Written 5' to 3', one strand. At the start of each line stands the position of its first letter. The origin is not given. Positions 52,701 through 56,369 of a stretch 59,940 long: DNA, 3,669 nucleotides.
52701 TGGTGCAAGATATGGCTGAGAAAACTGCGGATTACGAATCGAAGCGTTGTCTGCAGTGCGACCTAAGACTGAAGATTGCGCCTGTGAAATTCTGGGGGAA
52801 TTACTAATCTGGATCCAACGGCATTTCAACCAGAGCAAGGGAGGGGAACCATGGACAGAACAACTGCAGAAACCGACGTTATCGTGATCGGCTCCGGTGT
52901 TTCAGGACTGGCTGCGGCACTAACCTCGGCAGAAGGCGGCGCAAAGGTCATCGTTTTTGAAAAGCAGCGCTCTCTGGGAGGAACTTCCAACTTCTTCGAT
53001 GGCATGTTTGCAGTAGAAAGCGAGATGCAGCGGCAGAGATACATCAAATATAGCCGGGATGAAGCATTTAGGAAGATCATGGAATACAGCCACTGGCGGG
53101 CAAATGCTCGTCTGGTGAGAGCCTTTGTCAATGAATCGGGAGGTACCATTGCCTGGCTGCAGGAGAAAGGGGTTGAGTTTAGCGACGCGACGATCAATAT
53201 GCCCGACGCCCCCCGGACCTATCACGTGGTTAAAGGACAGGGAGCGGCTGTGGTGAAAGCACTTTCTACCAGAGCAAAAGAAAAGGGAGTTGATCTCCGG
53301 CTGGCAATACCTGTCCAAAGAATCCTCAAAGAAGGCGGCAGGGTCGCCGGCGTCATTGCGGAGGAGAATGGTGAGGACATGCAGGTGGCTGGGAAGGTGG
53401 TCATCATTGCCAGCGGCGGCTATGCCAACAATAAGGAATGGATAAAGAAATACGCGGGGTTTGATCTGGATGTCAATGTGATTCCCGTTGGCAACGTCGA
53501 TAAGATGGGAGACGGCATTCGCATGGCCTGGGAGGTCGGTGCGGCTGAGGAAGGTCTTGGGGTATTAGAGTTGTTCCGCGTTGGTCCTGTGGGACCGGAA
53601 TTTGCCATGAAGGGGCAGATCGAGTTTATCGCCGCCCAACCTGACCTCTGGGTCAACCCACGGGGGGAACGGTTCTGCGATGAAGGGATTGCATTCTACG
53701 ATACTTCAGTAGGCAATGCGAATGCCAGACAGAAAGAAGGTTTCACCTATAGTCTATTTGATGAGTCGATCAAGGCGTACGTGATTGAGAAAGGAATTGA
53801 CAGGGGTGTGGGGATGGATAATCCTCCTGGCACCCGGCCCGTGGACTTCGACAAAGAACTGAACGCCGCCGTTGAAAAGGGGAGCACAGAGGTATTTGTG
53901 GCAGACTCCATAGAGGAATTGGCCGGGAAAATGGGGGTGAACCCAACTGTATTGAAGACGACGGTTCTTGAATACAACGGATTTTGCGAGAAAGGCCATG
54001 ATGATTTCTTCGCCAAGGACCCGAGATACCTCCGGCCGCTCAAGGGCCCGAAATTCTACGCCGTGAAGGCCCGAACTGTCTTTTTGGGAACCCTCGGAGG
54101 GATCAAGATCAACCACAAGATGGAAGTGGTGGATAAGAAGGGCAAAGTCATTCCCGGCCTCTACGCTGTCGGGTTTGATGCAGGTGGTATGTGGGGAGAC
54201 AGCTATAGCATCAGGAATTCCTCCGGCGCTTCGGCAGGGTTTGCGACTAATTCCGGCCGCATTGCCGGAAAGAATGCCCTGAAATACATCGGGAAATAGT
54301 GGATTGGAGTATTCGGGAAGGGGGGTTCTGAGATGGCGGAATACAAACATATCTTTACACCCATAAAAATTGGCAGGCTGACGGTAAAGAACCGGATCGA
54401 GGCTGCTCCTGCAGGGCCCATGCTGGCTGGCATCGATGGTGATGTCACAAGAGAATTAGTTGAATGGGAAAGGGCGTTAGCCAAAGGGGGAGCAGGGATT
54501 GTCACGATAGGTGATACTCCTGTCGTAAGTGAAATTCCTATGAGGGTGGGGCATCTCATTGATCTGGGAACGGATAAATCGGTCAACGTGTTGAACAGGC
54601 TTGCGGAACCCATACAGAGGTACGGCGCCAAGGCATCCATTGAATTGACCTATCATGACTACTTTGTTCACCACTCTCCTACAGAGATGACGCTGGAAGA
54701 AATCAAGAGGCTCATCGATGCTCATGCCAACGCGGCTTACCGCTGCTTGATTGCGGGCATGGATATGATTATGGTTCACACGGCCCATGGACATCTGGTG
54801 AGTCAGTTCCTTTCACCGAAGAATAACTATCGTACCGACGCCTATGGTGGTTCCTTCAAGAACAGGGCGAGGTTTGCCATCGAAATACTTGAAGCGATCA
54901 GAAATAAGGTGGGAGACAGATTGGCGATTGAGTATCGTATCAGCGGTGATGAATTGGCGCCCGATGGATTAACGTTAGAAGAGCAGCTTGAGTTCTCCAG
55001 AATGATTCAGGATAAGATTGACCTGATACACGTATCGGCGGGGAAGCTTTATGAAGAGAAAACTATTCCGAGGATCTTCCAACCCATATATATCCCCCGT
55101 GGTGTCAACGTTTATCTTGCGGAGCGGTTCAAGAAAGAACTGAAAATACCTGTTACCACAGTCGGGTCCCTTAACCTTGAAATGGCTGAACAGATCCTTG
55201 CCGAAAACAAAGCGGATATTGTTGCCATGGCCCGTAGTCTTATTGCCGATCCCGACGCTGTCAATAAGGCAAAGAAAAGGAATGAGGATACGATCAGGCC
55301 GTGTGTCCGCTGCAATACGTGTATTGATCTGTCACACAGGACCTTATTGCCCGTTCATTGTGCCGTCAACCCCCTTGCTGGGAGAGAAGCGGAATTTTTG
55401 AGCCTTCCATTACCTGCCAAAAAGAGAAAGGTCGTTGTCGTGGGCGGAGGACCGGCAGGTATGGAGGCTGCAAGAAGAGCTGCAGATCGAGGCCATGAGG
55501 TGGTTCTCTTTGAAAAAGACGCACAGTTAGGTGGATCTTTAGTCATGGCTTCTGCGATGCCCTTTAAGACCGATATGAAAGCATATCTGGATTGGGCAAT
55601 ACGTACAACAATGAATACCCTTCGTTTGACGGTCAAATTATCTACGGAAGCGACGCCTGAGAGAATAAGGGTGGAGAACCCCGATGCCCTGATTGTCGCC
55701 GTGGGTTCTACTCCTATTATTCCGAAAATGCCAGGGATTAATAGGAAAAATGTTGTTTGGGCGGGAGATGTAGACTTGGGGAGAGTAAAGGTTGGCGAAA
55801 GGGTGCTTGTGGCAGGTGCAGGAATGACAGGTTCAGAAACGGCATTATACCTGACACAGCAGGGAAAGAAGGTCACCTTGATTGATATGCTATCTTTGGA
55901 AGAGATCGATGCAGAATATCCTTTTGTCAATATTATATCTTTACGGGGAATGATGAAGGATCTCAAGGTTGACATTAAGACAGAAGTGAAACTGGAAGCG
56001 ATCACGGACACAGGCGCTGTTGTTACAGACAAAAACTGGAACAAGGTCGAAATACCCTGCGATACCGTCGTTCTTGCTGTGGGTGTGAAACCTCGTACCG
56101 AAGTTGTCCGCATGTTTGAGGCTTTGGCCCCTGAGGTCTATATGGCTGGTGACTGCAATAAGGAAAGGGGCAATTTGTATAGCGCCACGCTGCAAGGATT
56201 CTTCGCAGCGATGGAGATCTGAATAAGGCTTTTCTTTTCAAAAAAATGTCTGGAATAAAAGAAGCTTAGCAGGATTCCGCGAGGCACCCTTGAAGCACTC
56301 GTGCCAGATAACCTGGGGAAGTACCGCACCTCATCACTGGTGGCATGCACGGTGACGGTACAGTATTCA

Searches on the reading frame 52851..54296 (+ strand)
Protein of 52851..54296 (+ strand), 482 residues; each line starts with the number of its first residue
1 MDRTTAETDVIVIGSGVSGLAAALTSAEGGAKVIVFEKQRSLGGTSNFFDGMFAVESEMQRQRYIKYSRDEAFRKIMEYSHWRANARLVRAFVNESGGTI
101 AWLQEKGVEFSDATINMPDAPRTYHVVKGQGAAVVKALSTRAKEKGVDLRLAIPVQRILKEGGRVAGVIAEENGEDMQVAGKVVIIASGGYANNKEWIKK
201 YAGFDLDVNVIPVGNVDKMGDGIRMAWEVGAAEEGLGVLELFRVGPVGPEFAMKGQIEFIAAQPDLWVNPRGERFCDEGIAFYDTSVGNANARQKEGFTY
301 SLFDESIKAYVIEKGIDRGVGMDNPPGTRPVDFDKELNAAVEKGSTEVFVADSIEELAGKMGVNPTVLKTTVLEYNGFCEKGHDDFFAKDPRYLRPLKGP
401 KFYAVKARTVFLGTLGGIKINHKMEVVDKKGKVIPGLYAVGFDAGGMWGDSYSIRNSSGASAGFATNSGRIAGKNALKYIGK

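Call 7: search_protein_families(library=pfam, proteins=[window:52851-54296:+])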
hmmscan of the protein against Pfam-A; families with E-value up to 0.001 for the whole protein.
window:52851-54296:+ (482 aa): 12 families
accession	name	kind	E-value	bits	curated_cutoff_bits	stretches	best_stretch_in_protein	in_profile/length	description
PF00890.30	FAD_binding_2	-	4.4e-53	181.4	20.4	1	9-449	1-405/414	FAD binding domain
PF01266.30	DAO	-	1.2e-17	64.9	27.9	1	9-212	1-223/353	FAD dependent oxidoreductase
PF03486.20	HI0933_like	-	5.4e-14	52.7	50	1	9-441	2-217/244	HI0933-like protein Rossmann domain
PF12831.13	FAD_oxidored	-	9.3e-13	48.7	27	1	9-189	1-145/416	FAD dependent oxidoreductase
PF01946.23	Thi4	-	2.1e-08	34.2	26.2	1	5-46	15-57/235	Thi4 family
PF07992.20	Pyr_redox_2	-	1.6e-07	31.5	26.1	1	9-192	2-111/291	Pyridine nucleotide-disulphide oxidoreductase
PF13450.12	NAD_binding_8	-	4.5e-07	30.5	21.9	1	12-46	1-35/68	NAD(P)-binding Rossmann-like domain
PF01134.28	GIDA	-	1.1e-06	28.5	22.1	1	9-200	1-160/391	Glucose inhibited division protein A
PF00070.33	Pyr_redox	-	3.3e-05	24.7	22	0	10-43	2-35/82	Pyridine nucleotide-disulphide oxidoreductase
PF01494.25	FAD_binding_3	-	0.00025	20.8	22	0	7-190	1-159/349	FAD binding domain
PF13738.12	Pyr_redox_3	-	0.00046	20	30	0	7-41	164-198/305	Pyridine nucleotide-disulphide oxidoreductase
PF01262.27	AlaDh_PNT_C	-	0.0005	20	23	1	7-40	28-61/214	Alanine dehydrogenase/PNT, C-terminal domain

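Call 48: search_protein_families(library=ncbifam, proteins=[window:52851-54296:+], max_evalue=1e-10)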
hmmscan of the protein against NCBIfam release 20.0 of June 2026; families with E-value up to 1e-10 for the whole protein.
window:52851-54296:+ (482 aa): 25 families
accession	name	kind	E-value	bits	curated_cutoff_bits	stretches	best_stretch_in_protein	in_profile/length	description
NF053717.1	VnlPnlRedVprA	equivalog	8.5e-114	381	600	1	7-478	6-480/481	vinyl phenol reductase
TIGR01813.1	flavo_cyto_c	subfamily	8.3e-61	206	285.45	1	9-450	1-424/444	flavocytochrome c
NF006130.0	PRK08274.1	equivalog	2.6e-57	194.7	369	1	5-479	3-461/467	FAD-dependent tricarballylate dehydrogenase TcuA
NF005510.0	PRK07121.1-3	subfamily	2.9e-54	184.7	481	3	350-478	358-488/492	FAD-binding protein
NF004789.0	PRK06134.1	subfamily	2.6e-50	171.6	747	2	122-475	209-566/581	FAD-dependent oxidoreductase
NF005064.0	PRK06481.1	equivalog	2.9e-47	161.5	542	2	7-311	61-363/506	flavocytochrome c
NF005511.0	PRK07121.1-4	equivalog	8.6e-46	156.5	466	2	174-476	260-539/553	FAD-binding protein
NF009478.0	PRK12844.1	equivalog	2.1e-44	151.8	789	1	128-476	206-548/559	3-ketosteroid-delta-1-dehydrogenase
NF009473.0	PRK12835.1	subfamily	4.7e-43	147.5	837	1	129-475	210-565/585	FAD-binding protein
NF005512.0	PRK07121.1-5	subfamily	1.3e-38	132.8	812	2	347-476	361-486/489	FAD-binding protein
NF053677.1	Desat2ChcC2Cyan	equivalog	5.2e-38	130.7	900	2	126-474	197-549/558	4-oxocyclohex-2-ene-1-carboxylate 5-dehydrogenase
NF009477.0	PRK12843.1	equivalog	1.1e-36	126.5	758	2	131-453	220-548/578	FAD-dependent oxidoreductase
TIGR02485.1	CobZ_N-term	equivalog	1e-35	123.4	372.55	1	9-284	3-280/437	FAD-dependent tricarballylate dehydrogenase TcuA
NF005882.1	PRK07843.1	equivalog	4.3e-34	117.9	788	1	128-473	198-544/547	3-oxosteroid 1-dehydrogenase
NF005509.0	PRK07121.1-2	subfamily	6.7e-34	117.4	630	1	346-476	393-521/527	FAD-binding protein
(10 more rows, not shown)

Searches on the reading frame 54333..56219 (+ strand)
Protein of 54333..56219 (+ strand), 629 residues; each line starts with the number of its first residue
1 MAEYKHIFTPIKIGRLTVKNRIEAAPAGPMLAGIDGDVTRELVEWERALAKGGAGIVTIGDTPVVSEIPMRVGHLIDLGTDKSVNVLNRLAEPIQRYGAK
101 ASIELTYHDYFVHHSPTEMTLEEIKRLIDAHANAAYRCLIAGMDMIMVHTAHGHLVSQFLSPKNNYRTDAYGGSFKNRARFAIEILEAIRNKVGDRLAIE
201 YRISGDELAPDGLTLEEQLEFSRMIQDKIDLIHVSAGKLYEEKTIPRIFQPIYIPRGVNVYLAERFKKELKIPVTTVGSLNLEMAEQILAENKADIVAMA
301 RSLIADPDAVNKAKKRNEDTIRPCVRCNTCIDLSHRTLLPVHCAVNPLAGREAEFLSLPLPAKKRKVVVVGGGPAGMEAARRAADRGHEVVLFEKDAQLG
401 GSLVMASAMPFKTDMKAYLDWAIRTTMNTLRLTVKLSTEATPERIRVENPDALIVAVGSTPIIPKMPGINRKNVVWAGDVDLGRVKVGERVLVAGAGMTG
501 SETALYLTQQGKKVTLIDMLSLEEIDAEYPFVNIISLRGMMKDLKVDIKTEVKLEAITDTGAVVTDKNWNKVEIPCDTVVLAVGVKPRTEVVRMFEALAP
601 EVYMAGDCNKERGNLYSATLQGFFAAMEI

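Call 7: search_protein_families(library=pfam, proteins=[window:54333-56219:+])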
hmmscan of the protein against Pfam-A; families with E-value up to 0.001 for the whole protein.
window:54333-56219:+ (629 aa): 17 families
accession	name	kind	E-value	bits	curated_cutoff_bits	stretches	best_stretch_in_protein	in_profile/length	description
PF00724.26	Oxidored_FMN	-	1.2e-54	186.3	27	2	116-318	139-340/342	NADH:flavin oxidoreductase / NADH oxidase family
PF07992.20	Pyr_redox_2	-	1.2e-31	110.6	26.1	1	366-609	2-277/291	Pyridine nucleotide-disulphide oxidoreductase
PF01266.30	DAO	-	2.2e-14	54.2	27.9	2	366-402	1-38/353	FAD dependent oxidoreductase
PF12831.13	FAD_oxidored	-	1.2e-13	51.7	27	1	367-417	2-52/416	FAD dependent oxidoreductase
PF13450.12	NAD_binding_8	-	3.1e-13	50.2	21.9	1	369-402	1-34/68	NAD(P)-binding Rossmann-like domain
PF13738.12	Pyr_redox_3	-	5e-13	49.4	30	1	452-593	127-275/305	Pyridine nucleotide-disulphide oxidoreductase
PF00070.33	Pyr_redox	-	1.2e-12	48.6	22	2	490-562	1-71/82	Pyridine nucleotide-disulphide oxidoreductase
PF00890.30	FAD_binding_2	-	4.2e-12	46.4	20.4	1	367-409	2-44/414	FAD binding domain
PF03486.20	HI0933_like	-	1e-10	41.9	50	1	366-406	2-42/244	HI0933-like protein Rossmann domain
PF01134.28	GIDA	-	1e-10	41.7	22.1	1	366-398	1-33/391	Glucose inhibited division protein A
PF01494.25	FAD_binding_3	-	4.1e-07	30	22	0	366-397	3-34/349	FAD binding domain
PF13241.12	NAD_binding_7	-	5.3e-07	30.6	22.1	0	362-397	5-40/104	Putative NAD(P)-binding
PF01262.27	AlaDh_PNT_C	-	8.9e-07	29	23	0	363-398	27-62/214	Alanine dehydrogenase/PNT, C-terminal domain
PF13434.12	Lys_Orn_oxgnase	-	9.5e-06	25.4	21.3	0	445-516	143-216/339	L-lysine 6-monooxygenase/L-ornithine 5-monooxygenase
PF01946.23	Thi4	-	1.8e-05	24.6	26.2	0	366-403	19-57/235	Thi4 family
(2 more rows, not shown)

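Call 48: search_protein_families(library=ncbifam, proteins=[window:54333-56219:+], max_evalue=1e-10)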
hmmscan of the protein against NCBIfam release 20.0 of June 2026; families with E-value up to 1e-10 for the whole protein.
window:54333-56219:+ (629 aa): 31 families (the best 25 are shown)
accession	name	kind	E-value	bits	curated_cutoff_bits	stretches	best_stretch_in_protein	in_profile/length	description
NF041087.1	bile_acid_BaiCD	equivalog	1.4e-128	429.8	825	1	4-627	1-640/642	bile acid Fe-S flavoenzyme BaiCD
NF045599.1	bili_reduct_long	exception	8.8e-125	417.4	750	2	117-629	130-641/641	bilirubin reductase, long form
TIGR03997.1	mycofact_OYE_2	equivalog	2.9e-117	392.7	793.15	1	111-625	124-641/645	mycofactocin system FadH/OYE family oxidoreductase 2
NF045592.1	bili_reduct_N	equivalog_domain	5.9e-60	203.3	425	1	115-335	128-354/363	bilirubin reductase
TIGR03996.1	mycofact_OYE_1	hypoth_equivalog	3.1e-53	181.2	627.9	1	113-613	124-621/633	mycofactocin system FadH/OYE family oxidoreductase 1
NF010047.0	PRK13523.1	equivalog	6.4e-50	170.1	431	1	5-321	3-328/339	NADPH dehydrogenase NamA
NF006101.0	PRK08255.1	equivalog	2e-43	148.5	1078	1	104-311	528-728/768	bifunctional salicylyl-CoA 5-hydroxylase/oxidoreductase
NF007899.0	PRK10605.1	subfamily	8e-28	97.7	403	1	115-199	148-233/365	N-ethylmaleimide reductase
TIGR01350.1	lipoamide_DH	equivalog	2.2e-21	76.1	408.8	1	434-593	119-275/461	dihydrolipoyl dehydrogenase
NF009410.0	PRK12771.1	subfamily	2.2e-18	66.1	516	0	362-459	136-233/566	NAD(P)-binding protein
NF003585.0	PRK05249.1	equivalog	7.5e-17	61.1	465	0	445-593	134-279/464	Si-specific NAD(P)(+) transhydrogenase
TIGR02053.1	MerA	equivalog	1.2e-16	60.8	454.45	1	447-601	127-281/465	mercury(II) reductase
NF003437.0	PRK04965.1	equivalog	6e-16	58.4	392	1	451-593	101-245/378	NADH:flavorubredoxin reductase NorW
NF007123.0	PRK09564.1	equivalog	6.5e-15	54.7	458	1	366-593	2-252/444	CoA-disulfide reductase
NF004991.0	PRK06370.1-3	subfamily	6.6e-15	54.6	620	0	359-417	30-87/509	FAD-containing oxidoreductase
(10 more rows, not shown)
